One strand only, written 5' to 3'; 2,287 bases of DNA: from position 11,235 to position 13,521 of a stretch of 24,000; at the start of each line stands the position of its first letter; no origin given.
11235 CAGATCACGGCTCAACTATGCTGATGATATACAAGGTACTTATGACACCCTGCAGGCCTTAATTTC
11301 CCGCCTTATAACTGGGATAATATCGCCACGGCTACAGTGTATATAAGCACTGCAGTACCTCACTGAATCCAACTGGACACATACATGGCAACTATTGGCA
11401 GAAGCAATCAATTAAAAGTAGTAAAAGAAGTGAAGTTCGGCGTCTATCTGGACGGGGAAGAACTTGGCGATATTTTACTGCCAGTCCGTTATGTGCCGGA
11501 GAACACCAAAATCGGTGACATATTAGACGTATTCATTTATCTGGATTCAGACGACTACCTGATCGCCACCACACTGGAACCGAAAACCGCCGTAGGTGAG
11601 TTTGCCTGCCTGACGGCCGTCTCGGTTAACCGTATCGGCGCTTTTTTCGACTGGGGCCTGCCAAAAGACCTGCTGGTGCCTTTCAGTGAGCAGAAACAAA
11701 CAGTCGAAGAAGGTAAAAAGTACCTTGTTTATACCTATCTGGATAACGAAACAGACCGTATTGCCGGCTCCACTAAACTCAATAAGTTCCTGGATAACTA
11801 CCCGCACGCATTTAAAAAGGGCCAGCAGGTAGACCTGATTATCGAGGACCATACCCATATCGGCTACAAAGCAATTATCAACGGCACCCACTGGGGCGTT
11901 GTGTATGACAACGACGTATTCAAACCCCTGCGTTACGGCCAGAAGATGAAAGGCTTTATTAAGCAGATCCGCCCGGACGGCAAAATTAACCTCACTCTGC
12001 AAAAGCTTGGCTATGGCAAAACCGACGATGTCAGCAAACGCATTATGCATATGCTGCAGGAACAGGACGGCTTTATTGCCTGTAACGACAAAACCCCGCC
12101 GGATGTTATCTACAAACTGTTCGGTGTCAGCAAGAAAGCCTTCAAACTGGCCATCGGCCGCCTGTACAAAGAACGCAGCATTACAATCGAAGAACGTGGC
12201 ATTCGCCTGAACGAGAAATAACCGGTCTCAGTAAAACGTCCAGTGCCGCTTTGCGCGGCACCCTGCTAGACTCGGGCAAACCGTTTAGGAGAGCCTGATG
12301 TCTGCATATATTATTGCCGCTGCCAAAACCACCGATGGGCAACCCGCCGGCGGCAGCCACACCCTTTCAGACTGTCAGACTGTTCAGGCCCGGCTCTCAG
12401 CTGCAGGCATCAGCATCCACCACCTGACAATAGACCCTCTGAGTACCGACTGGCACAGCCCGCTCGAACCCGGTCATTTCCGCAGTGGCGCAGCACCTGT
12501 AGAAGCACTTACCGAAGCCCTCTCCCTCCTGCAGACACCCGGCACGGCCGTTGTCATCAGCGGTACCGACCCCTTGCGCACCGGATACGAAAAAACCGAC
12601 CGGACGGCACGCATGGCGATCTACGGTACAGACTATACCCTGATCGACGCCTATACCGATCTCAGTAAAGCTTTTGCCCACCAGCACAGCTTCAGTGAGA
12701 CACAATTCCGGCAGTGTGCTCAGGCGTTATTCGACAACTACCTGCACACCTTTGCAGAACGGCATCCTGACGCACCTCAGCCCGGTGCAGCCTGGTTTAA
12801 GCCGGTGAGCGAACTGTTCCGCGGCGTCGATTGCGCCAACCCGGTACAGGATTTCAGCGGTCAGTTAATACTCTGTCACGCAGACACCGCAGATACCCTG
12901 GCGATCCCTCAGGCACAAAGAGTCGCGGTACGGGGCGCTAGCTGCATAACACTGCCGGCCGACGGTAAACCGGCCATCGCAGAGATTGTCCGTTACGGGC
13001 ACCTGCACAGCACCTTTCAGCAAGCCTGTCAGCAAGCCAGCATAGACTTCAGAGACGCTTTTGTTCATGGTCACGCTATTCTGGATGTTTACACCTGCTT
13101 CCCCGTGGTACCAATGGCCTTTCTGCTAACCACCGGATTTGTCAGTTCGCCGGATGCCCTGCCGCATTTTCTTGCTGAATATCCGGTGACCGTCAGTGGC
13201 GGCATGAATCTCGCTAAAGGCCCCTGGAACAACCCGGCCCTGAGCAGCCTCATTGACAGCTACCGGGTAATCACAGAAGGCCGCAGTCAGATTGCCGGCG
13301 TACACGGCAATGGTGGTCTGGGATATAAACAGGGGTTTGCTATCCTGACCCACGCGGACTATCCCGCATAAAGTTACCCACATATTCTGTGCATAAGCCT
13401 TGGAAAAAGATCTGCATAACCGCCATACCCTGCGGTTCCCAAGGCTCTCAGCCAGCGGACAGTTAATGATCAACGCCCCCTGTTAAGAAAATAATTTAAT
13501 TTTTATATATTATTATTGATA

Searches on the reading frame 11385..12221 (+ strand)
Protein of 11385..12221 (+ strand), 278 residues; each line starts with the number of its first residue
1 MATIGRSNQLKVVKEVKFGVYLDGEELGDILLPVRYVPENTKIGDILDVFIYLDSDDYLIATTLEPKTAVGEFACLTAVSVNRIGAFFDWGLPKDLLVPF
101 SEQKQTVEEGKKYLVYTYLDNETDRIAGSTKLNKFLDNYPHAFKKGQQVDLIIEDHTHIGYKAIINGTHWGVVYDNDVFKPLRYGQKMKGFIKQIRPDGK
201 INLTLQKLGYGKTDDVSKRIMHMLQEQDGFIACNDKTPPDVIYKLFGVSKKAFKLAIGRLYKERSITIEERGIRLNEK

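Call 10: search_protein_families(library=pfam, proteins=[window:11385-12221:+])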
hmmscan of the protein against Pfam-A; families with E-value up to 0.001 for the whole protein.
window:11385-12221:+ (278 aa): 2 families
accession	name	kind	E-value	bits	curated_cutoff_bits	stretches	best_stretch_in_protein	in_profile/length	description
PF13509.12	S1_2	-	3.7e-28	97.8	21.8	1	4-63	1-60/61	S1 domain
PF17783.7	CvfB_WH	-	1.8e-21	76.1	22.9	1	219-275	2-58/58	CvfB-like winged helix domain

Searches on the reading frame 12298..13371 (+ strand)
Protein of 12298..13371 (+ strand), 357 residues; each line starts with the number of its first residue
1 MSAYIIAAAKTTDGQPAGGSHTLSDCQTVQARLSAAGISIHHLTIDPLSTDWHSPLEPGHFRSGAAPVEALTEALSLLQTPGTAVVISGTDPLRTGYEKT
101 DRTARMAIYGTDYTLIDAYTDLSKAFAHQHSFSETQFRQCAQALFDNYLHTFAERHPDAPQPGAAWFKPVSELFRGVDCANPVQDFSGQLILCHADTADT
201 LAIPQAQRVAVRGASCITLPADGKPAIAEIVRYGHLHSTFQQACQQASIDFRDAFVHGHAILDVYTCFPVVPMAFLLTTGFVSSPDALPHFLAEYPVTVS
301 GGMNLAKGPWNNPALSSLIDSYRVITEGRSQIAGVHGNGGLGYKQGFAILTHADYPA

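Call 10: search_protein_families(library=pfam, proteins=[window:12298-13371:+])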
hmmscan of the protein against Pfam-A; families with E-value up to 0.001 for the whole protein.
window:12298-13371:+ (357 aa): 0 families

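Call 11: find_encoding_contigs(protein=window:12298-13371:+, flank=3000, max_places=10)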
Protein window:12298-13371:+ (357 aa): no gene with exactly this product is on record in the collection.

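Call 49: search_protein_families(library=ncbifam, proteins=[window:12298-13371:+], max_evalue=0.01)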
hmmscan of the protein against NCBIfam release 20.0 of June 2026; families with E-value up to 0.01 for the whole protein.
window:12298-13371:+ (357 aa): 2 families
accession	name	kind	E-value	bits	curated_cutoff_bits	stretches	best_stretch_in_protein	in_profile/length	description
NF006103.0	PRK08257.1-1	equivalog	7.5e-07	28.4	757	1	180-348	240-395/495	acetyl-CoA acetyltransferase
NF006105.0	PRK08257.1-4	equivalog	0.0022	16.8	683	1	197-350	271-409/510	acetyl-CoA acetyltransferase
